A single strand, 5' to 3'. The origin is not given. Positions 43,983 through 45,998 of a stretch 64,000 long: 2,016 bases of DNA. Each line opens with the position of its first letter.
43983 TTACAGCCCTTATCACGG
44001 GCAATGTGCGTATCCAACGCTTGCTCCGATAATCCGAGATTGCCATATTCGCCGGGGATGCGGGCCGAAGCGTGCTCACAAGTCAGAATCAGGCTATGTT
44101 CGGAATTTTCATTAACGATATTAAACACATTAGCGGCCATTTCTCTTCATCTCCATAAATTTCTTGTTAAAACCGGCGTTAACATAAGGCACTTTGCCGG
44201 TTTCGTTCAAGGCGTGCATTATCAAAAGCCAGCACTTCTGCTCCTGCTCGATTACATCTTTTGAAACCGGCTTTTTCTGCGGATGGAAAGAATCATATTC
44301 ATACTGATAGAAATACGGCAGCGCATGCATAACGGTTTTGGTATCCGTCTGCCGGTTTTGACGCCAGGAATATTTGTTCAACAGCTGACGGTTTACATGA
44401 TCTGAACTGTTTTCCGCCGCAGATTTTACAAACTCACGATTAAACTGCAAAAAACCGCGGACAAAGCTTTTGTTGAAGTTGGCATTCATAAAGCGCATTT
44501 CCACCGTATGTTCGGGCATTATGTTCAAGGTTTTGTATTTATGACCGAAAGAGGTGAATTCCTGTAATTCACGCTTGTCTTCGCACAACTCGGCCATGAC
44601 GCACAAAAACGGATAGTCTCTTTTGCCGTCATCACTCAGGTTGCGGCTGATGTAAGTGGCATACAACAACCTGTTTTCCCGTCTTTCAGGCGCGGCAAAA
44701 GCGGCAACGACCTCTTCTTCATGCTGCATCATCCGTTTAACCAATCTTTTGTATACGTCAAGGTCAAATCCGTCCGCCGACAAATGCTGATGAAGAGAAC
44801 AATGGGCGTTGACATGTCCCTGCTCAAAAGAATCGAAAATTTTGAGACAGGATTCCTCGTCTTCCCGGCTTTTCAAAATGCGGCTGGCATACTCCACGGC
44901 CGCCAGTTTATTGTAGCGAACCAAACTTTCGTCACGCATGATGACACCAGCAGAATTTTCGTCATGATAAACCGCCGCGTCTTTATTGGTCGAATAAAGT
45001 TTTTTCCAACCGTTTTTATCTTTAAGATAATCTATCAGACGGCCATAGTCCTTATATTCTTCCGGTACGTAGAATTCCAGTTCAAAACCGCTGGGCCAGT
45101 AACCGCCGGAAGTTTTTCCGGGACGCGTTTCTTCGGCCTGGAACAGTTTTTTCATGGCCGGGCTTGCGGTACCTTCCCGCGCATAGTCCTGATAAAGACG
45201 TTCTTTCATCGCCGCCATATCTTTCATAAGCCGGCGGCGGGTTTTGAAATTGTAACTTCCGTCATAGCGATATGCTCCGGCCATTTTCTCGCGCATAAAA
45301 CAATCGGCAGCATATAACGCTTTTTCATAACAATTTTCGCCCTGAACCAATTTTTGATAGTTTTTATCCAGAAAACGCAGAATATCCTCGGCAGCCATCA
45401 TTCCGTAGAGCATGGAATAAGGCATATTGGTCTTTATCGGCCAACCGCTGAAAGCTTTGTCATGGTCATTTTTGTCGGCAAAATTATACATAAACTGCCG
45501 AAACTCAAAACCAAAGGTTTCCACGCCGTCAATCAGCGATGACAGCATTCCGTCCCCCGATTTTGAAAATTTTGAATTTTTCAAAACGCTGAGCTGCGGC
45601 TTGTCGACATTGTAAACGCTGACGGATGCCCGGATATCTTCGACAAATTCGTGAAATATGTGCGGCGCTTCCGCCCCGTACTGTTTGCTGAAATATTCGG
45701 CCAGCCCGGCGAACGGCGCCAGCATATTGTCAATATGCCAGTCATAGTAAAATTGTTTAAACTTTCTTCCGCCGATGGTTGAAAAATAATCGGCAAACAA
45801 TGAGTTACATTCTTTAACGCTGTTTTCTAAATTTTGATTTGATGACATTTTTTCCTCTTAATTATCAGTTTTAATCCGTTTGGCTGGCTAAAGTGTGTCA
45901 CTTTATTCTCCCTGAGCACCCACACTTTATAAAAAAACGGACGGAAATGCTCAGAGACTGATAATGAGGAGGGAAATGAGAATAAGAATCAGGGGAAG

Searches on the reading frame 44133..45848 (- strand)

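Call 83: search_protein_families(library=pfam, max_evalue=0.00001, proteins=[window:44133-45848:-])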
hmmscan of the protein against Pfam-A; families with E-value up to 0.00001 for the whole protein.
window:44133-45848:- (572 aa): 1 family
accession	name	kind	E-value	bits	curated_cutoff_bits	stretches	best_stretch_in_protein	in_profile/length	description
PF12224.13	Amidoligase_2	-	4.8e-06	27.1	22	1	308-473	56-244/245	Putative amidoligase enzyme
